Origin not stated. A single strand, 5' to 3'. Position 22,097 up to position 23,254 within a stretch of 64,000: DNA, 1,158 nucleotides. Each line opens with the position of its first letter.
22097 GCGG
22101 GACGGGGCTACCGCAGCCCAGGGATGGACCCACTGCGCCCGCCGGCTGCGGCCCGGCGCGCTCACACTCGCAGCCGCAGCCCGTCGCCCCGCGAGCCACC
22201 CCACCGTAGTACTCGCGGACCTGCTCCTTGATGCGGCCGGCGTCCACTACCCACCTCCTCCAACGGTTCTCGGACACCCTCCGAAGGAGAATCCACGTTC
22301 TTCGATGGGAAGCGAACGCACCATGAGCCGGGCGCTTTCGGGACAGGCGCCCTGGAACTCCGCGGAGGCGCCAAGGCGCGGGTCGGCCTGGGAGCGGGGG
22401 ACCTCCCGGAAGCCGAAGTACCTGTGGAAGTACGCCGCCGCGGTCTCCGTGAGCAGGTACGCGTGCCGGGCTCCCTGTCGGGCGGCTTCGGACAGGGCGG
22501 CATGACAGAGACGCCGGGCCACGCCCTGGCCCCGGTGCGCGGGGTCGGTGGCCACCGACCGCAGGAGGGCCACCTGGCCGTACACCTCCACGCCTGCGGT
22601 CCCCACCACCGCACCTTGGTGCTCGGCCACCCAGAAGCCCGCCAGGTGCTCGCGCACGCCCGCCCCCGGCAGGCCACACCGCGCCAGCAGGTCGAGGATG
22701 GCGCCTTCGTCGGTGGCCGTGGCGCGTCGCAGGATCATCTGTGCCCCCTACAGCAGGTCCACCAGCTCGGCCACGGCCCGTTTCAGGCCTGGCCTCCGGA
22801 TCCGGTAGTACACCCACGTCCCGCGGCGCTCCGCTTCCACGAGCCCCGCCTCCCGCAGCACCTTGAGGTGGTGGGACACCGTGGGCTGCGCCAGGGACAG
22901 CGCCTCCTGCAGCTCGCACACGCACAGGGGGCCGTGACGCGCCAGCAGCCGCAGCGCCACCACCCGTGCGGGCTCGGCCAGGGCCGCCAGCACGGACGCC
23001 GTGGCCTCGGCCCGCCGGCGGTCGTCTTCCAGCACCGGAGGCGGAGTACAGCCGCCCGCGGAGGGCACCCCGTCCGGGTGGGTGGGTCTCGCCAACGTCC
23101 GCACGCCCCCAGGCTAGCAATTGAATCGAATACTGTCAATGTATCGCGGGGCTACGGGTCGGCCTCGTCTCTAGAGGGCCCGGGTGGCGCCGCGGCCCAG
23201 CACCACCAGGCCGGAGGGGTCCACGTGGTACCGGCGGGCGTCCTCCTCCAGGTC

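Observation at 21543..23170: Minimal arsenic module arsR-GNAT-arsM without an efflux pump, with a putatively leaderless promoter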

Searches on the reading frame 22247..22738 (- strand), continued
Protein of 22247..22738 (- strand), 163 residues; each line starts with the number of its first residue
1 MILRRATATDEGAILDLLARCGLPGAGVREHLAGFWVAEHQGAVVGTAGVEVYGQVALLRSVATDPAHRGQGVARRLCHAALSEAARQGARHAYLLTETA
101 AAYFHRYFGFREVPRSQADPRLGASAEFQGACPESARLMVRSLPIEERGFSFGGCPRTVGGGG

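Call 88: find_homologous_proteins(query=L037:9980-11398:+, max_evalue=1e-20)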
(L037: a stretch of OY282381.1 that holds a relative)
Query L037:9980-11398:+ (473 aa): 7989 proteins with E <= 1e-20 among 8000 candidates; the best 120 are listed.
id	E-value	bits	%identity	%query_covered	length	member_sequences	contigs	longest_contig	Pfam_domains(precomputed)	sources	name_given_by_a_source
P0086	0.0e+0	1035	100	100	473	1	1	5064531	PF13673.14,PF13489.13,PF08241.19,PF00583.32,PF13847.13,PF06325.20,PF05175.21,PF13649.13,PF13508.14,PF01170.25,PF01135.26,PF01209.25,PF08242.19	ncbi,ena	-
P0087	2.7e-139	483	53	98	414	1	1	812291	PF13847.13,PF13673.14,PF13489.13,PF06325.20,PF13649.13,PF13508.14,PF01135.26,PF01209.25,PF08241.19,PF08242.19,PF00583.32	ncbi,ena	-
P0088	1.5e-124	434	63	70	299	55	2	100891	PF13847.13,PF13489.13,PF06325.20,PF05175.21,PF13649.13,PF01170.25,PF05148.22,PF01135.26,PF01209.25,PF08241.19,PF08242.19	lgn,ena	-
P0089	2.0e-124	434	59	51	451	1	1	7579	PF13673.14,PF13489.13,PF08241.19,PF00583.32,PF13847.13,PF06325.20,PF05175.21,PF13649.13,PF13508.14,PF05148.22,PF01135.26,PF01209.25,PF08242.19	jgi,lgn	jgi:ubiquinone/menaquinone biosynthesis C-methylase UbiE/N-acetylglutamate synthase-like GNAT family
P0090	1.2e-123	431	62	51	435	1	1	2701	PF13673.14,PF13489.13,PF08241.19,PF00583.32,PF13847.13,PF06325.20,PF13649.13,PF13508.14,PF05148.22,PF01135.26,PF01209.25,PF08242.19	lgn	-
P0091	2.5e-122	427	55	61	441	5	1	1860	PF13673.14,PF13489.13,PF08241.19,PF00583.32,PF13847.13,PF06325.20,PF05175.21,PF13649.13,PF13508.14,PF01170.25,PF01135.26,PF01209.25,PF08242.19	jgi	-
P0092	3.7e-122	426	53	64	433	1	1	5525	PF13673.14,PF13489.13,PF08241.19,PF00583.32,PF13847.13,PF06325.20,PF13649.13,PF13508.14,PF01170.25,PF01135.26,PF01209.25,PF08242.19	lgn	-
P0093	6.8e-122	425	64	68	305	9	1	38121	PF13847.13,PF13489.13,PF06325.20,PF05175.21,PF13649.13,PF01170.25,PF01135.26,PF01209.25,PF08241.19,PF08242.19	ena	-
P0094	9.0e-122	425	65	69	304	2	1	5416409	PF13847.13,PF13489.13,PF06325.20,PF05175.21,PF13649.13,PF01170.25,PF05148.22,PF01135.26,PF01209.25,PF08241.19,PF08242.19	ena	-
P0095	4.5e-121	423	55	61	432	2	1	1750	PF13673.14,PF13489.13,PF08241.19,PF00583.32,PF13847.13,PF06325.20,PF05175.21,PF13649.13,PF13508.14,PF01170.25,PF05148.22,PF01135.26,PF01209.25,PF08242.19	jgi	jgi:arsenite methyltransferase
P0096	1.2e-119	418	68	66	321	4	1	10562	PF13847.13,PF13489.13,PF06325.20,PF05175.21,PF13649.13,PF01170.25,PF05148.22,PF01135.26,PF01209.25,PF08241.19,PF08242.19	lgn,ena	-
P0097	2.1e-119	417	62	69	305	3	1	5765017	PF13489.13,PF08241.19,PF13847.13,PF06325.20,PF05175.21,PF13649.13,PF01170.25,PF05148.22,PF20922.4,PF01135.26,PF01209.25,PF08242.19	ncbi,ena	-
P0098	2.3e-119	417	64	68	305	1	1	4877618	PF13847.13,PF13489.13,PF06325.20,PF13649.13,PF01170.25,PF01135.26,PF01209.25,PF08241.19,PF08242.19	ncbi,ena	-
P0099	1.1e-118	415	53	63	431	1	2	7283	PF13489.13,PF08241.19,PF00583.32,PF13847.13,PF06325.20,PF05175.21,PF13649.13,PF13508.14,PF01170.25,PF05148.22,PF01135.26,PF01209.25,PF08242.19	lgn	-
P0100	1.2e-118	415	59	53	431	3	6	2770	PF13673.14,PF13489.13,PF08241.19,PF00583.32,PF13847.13,PF06325.20,PF05175.21,PF13649.13,PF13508.14,PF01170.25,PF05148.22,PF01135.26,PF14542.13,PF01209.25,PF08242.19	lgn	-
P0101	1.4e-118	415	61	51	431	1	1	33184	PF13673.14,PF13489.13,PF08241.19,PF00583.32,PF13847.13,PF06325.20,PF05175.21,PF13649.13,PF13508.14,PF01170.25,PF05148.22,PF01135.26,PF01209.25,PF08242.19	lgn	-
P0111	6.7e-116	406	49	98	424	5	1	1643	PF13673.14,PF13489.13,PF08241.19,PF00583.32,PF13847.13,PF06325.20,PF05175.21,PF13649.13,PF13508.14,PF05148.22,PF20922.4,PF01135.26,PF14542.13,PF01209.25,PF08242.19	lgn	-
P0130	1.0e-111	392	58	53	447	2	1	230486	PF13847.13,PF13673.14,PF13489.13,PF06325.20,PF13649.13,PF13508.14,PF01135.26,PF01209.25,PF08241.19,PF08242.19,PF00583.32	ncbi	ncbi:MAG: arsenic resistance N-acetyltransferase ArsN2 [Caldilineaceae bacterium]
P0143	4.5e-110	387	48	94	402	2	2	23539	PF13673.14,PF13489.13,PF08241.19,PF00583.32,PF13847.13,PF06325.20,PF05175.21,PF13649.13,PF13508.14,PF01170.25,PF05148.22,PF01135.26,PF01209.25,PF08242.19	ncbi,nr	ncbi:MAG: arsenic resistance N-acetyltransferase ArsN2 [Roseiflexaceae bacterium]|nr:arsenic resista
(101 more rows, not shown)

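Call 91: search_protein_families(library=ncbifam, proteins=[P0087, P0089, P0101, P0111, P0130, P0143], max_evalue=1e-30)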
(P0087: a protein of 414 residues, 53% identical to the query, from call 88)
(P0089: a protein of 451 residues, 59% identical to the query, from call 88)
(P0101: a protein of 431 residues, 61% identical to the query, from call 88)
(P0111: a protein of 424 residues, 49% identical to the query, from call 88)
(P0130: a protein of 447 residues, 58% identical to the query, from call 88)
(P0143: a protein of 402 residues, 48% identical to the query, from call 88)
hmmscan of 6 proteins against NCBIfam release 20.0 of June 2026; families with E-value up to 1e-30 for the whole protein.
P0087 (414 aa): 6 families
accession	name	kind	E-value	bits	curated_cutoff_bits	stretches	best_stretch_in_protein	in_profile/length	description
NF008823.0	PRK11873.1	subfamily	3.5e-85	285.8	263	1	152-413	3-266/272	arsenite methyltransferase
NF041537.1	ArsM_AhpD_UU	exception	4.1e-54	183.6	510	1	144-371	1-227/345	arsenite methyltransferase/AhpD domain selenoprotein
NF047649.1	MTase_UXPK_star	exception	8.3e-52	175.9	460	1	144-372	1-229/283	methyltransferase/UXPK-star double selenoprotein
NF041536.1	ArsM_DUF2284_UU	exception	3e-48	164.3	575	1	144-371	1-227/459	arsenite methyltransferase/DUF2284 domain selenoprotein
NF040501.1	resist_ArsN2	equivalog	2.3e-41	140.5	125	1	17-146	2-132/133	arsenic resistance N-acetyltransferase ArsN2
NF040538.1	methyl_ArsM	equivalog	4.3e-38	131.4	500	0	280-373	167-257/356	arsinothricin biosynthesis methyltransferase ArsM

P0089 (451 aa): 6 families
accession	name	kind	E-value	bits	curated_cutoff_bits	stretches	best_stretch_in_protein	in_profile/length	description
NF008823.0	PRK11873.1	subfamily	1.6e-97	326.3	263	1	29-306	5-269/272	arsenite methyltransferase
NF041537.1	ArsM_AhpD_UU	exception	1.5e-53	181.8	510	1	75-263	46-229/345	arsenite methyltransferase/AhpD domain selenoprotein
NF047649.1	MTase_UXPK_star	exception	9.4e-52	175.8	460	1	68-261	40-228/283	methyltransferase/UXPK-star double selenoprotein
NF041536.1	ArsM_DUF2284_UU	exception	3.6e-48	164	575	1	75-263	46-229/459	arsenite methyltransferase/DUF2284 domain selenoprotein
NF040538.1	methyl_ArsM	equivalog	8.8e-46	156.7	500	0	33-167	3-127/356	arsinothricin biosynthesis methyltransferase ArsM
NF040501.1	resist_ArsN2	equivalog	8.3e-45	151.7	125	1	317-447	1-132/133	arsenic resistance N-acetyltransferase ArsN2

P0101 (431 aa): 6 families
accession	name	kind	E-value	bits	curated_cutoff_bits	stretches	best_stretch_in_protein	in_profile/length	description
NF008823.0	PRK11873.1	subfamily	1.3e-96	323.3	263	1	6-288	2-269/272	arsenite methyltransferase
NF041537.1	ArsM_AhpD_UU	exception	7e-49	166.4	510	1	55-243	44-227/345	arsenite methyltransferase/AhpD domain selenoprotein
NF047649.1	MTase_UXPK_star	exception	1.2e-48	165.6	460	1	55-243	45-228/283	methyltransferase/UXPK-star double selenoprotein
NF040501.1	resist_ArsN2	equivalog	9.7e-45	151.4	125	1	299-428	1-131/133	arsenic resistance N-acetyltransferase ArsN2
NF040538.1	methyl_ArsM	equivalog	4.3e-44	151.1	500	0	14-149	4-127/356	arsinothricin biosynthesis methyltransferase ArsM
NF041536.1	ArsM_DUF2284_UU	exception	7.2e-44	149.9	575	1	57-244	46-228/459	arsenite methyltransferase/DUF2284 domain selenoprotein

P0111 (424 aa): 6 families
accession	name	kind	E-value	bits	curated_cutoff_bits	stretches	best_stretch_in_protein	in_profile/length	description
NF008823.0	PRK11873.1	subfamily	2.9e-89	299.2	263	1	155-423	3-270/272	arsenite methyltransferase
NF041537.1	ArsM_AhpD_UU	exception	2.6e-54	184.3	510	1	153-383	7-227/345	arsenite methyltransferase/AhpD domain selenoprotein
NF047649.1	MTase_UXPK_star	exception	1.5e-51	175.1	460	1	153-385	7-230/283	methyltransferase/UXPK-star double selenoprotein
NF041536.1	ArsM_DUF2284_UU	exception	8.7e-49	166.1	575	1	154-383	8-227/459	arsenite methyltransferase/DUF2284 domain selenoprotein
NF040501.1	resist_ArsN2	equivalog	2.3e-44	150.2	125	1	14-142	3-132/133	arsenic resistance N-acetyltransferase ArsN2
NF040538.1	methyl_ArsM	equivalog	4.9e-41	141.1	500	0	293-393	168-265/356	arsinothricin biosynthesis methyltransferase ArsM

P0130 (447 aa): 6 families
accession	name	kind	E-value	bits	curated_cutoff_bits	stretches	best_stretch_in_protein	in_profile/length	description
NF008823.0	PRK11873.1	subfamily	5.2e-92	308.2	263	1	34-305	3-270/272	arsenite methyltransferase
NF041537.1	ArsM_AhpD_UU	exception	9.8e-49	166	510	1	34-258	9-226/345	arsenite methyltransferase/AhpD domain selenoprotein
NF047649.1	MTase_UXPK_star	exception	1.6e-45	155.3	460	1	34-259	9-228/283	methyltransferase/UXPK-star double selenoprotein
NF041536.1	ArsM_DUF2284_UU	exception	2e-44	151.7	575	1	73-260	46-228/459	arsenite methyltransferase/DUF2284 domain selenoprotein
NF040501.1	resist_ArsN2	equivalog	2.2e-42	143.8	125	1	317-444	3-131/133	arsenic resistance N-acetyltransferase ArsN2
NF040538.1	methyl_ArsM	equivalog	3.5e-42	144.8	500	0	40-167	3-129/356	arsinothricin biosynthesis methyltransferase ArsM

P0143 (402 aa): 7 families
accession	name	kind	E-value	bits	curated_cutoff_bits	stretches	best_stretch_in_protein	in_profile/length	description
NF008823.0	PRK11873.1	subfamily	2.2e-89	299.5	263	1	135-402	6-269/272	arsenite methyltransferase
NF047649.1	MTase_UXPK_star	exception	6.2e-52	176.3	460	1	132-358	9-229/283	methyltransferase/UXPK-star double selenoprotein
NF041537.1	ArsM_AhpD_UU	exception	1.9e-51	174.9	510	1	134-357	11-227/345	arsenite methyltransferase/AhpD domain selenoprotein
NF041536.1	ArsM_DUF2284_UU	exception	2.5e-48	164.6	575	1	133-358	10-228/459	arsenite methyltransferase/DUF2284 domain selenoprotein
NF040538.1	methyl_ArsM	equivalog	3.6e-41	141.5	500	0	136-264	1-128/356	arsinothricin biosynthesis methyltransferase ArsM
NF040501.1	resist_ArsN2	equivalog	1.4e-39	134.7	125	1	1-118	14-132/133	arsenic resistance N-acetyltransferase ArsN2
NF038099.1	AsSugarArsM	exception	7.3e-32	110.8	400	1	179-367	36-228/321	arsenosugar biosynthesis arsenite methyltransferase ArsM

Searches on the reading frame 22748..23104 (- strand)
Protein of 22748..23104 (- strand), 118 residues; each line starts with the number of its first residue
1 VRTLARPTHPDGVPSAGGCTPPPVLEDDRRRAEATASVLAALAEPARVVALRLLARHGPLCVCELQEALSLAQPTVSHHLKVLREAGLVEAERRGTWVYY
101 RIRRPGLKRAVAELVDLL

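Call 3: search_protein_families(library=ncbifam, proteins=[window:22748-23104:-], max_evalue=0.001)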
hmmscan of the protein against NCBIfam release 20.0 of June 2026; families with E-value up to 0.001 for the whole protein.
window:22748-23104:- (118 aa): 12 families
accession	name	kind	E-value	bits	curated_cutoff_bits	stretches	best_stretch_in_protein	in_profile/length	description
NF033788.1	HTH_metalloreg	subfamily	1.2e-29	101.9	55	1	36-110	2-76/77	metalloregulator ArsR/SmtB family transcription factor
NF041413.1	ArsR_Rv2640c_fam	equivalog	9e-18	64.8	155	1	31-108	28-107/118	Rv2640c family ArsR-like transcriptional regulator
NF007528.0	PRK10141.1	subfamily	8.8e-16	57.8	97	1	39-103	10-74/117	metalloregulator ArsR/SmtB family transcription factor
NF033789.1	repress_SdpR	subfamily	4.2e-15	55.4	100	1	39-110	2-72/79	autorepressor SdpR family transcription factor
NF040642.1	sulf_sens_BigR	equivalog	1.6e-13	50.5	155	1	29-111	4-85/95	sulfite-sensing transcriptional repressor BigR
NF045707.1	Dbac_1936_reg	equivalog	1.6e-12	47.2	115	1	33-105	5-76/99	ArsR/SmtB-type metalloregulator TsoR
NF047906.1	CdPbTransRegCmtR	equivalog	2.6e-12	46.5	150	1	30-117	6-92/104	Cd(II)/Pb(II)-sensing metalloregulatory transcriptional regulator CmtR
NF052532.1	TransRegPagRBaca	equivalog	2.6e-08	33.9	170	1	32-112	14-93/99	transcriptional repressor PagR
NF053602.1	Phr_regulator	exception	9.5e-06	25.3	320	1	42-104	9-75/191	heat shock transcription regulator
TIGR02944.1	suf_reg_Xantho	equivalog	0.00015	22.2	110.65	1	53-116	17-81/130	SUF system Fe-S cluster assembly regulator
NF053755.1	MsvR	equivalog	0.00021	21.1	220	1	35-92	3-59/236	transcriptional factor MsvR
NF040939.2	trans_reg_lrs14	equivalog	0.00088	19.3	90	0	49-105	26-79/103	Lrs14 family HTH-type transcriptional regulator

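Call 4: search_protein_families(library=pfam, proteins=[window:22748-23104:-], max_evalue=0.001)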
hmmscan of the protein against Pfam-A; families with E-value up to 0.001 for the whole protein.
window:22748-23104:- (118 aa): 9 families
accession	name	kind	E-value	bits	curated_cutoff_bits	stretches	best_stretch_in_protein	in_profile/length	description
PF01022.26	HTH_5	-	3.8e-18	65.5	22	1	45-90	2-46/47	Bacterial regulatory protein, arsR family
PF12840.13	HTH_20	-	7.1e-10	39.1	27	1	42-90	1-49/51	Helix-turn-helix domain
PF12802.13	MarR_2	-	6.1e-07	29.9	27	1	48-93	8-54/61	MarR family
PF01047.28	MarR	-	1.1e-06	28.9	24.6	1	46-91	4-49/59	MarR family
PF13412.12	HTH_24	-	9.3e-06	25.6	21.9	1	51-90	9-48/48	Winged helix-turn-helix DNA-binding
PF09339.16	HTH_IclR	-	2.8e-05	24.2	22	1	51-91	9-50/52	IclR helix-turn-helix domain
PF01978.25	TrmB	-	8.4e-05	22.8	25.6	1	53-100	16-63/68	Sugar-specific transcriptional regulator TrmB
PF25212.1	HVO_A0114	-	0.00023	21.3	27.6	1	35-96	12-73/84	HVO_A0114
PF25213.1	HVO_A0261_N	-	0.00027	21.2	35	1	45-93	11-58/86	HVO_A0261 N-terminal domain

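Call 17: list_cluster_members(proteins=[P0001, window:22748-23104:-, window:21543-22247:-])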
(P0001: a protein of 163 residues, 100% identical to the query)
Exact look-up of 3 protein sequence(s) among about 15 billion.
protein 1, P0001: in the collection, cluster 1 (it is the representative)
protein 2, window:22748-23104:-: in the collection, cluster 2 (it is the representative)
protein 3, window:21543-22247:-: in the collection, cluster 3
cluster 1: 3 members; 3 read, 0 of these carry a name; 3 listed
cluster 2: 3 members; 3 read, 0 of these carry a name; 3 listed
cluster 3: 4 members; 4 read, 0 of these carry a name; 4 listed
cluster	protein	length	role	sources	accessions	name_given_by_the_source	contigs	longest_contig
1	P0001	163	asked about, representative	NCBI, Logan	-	-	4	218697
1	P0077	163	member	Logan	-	-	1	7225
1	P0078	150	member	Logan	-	-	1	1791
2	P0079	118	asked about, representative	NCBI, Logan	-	-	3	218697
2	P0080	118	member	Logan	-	-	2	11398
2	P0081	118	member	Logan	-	-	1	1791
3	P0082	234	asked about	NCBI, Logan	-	-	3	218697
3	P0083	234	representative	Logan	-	-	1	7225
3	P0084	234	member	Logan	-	-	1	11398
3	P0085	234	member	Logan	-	-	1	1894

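Call 56: search_solved_structures(query=window:22748-23104:-, show_alignments=3, max_evalue=0.000001)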
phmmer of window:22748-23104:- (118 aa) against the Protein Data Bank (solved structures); distinct sequences matched with E-value up to 0.000001: 14.
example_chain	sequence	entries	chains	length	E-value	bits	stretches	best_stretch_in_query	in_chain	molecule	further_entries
8qkf_A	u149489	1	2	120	1.2e-13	54.7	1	14-111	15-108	ArsR family transcriptional regulator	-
2lkp_A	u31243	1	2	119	1.6e-12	51.1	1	28-103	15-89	HTH-type transcriptional regulator NmtR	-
7txm_A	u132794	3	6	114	1.1e-11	48.3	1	33-116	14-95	Transcriptional regulator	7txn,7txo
3pqj_A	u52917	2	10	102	4.9e-11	46.3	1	26-106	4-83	Biofilm growth-associated repressor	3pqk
6j0e_A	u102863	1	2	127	5e-10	43.1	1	32-106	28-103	Arsenic responsive repressor ArsR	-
9t6t_A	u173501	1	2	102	8.6e-10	42.3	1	32-114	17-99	Lmo1102 protein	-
1r1t_A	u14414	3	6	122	1.1e-09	42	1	32-103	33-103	Transcriptional repressor smtB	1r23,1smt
9t6r_A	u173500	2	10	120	1.3e-09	41.7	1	32-114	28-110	Lmo1102 protein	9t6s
13ct_A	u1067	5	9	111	1.1e-08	38.7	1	26-112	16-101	Transcriptional regulator, ArsR family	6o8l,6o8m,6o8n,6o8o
6o8k_A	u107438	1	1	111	1.2e-08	38.6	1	26-112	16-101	Transcriptional regulator, ArsR family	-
1r22_A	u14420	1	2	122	2.5e-08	37.6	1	32-103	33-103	Transcriptional repressor smtB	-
6j05_A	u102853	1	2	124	1.9e-07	34.7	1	37-115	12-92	Transcriptional regulator ArsR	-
6uvu_A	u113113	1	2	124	3e-07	34.1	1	19-110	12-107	ArsR family transcriptional regulator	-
2zkz_A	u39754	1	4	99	8.3e-07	32.7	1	33-110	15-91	Transcriptional repressor pagR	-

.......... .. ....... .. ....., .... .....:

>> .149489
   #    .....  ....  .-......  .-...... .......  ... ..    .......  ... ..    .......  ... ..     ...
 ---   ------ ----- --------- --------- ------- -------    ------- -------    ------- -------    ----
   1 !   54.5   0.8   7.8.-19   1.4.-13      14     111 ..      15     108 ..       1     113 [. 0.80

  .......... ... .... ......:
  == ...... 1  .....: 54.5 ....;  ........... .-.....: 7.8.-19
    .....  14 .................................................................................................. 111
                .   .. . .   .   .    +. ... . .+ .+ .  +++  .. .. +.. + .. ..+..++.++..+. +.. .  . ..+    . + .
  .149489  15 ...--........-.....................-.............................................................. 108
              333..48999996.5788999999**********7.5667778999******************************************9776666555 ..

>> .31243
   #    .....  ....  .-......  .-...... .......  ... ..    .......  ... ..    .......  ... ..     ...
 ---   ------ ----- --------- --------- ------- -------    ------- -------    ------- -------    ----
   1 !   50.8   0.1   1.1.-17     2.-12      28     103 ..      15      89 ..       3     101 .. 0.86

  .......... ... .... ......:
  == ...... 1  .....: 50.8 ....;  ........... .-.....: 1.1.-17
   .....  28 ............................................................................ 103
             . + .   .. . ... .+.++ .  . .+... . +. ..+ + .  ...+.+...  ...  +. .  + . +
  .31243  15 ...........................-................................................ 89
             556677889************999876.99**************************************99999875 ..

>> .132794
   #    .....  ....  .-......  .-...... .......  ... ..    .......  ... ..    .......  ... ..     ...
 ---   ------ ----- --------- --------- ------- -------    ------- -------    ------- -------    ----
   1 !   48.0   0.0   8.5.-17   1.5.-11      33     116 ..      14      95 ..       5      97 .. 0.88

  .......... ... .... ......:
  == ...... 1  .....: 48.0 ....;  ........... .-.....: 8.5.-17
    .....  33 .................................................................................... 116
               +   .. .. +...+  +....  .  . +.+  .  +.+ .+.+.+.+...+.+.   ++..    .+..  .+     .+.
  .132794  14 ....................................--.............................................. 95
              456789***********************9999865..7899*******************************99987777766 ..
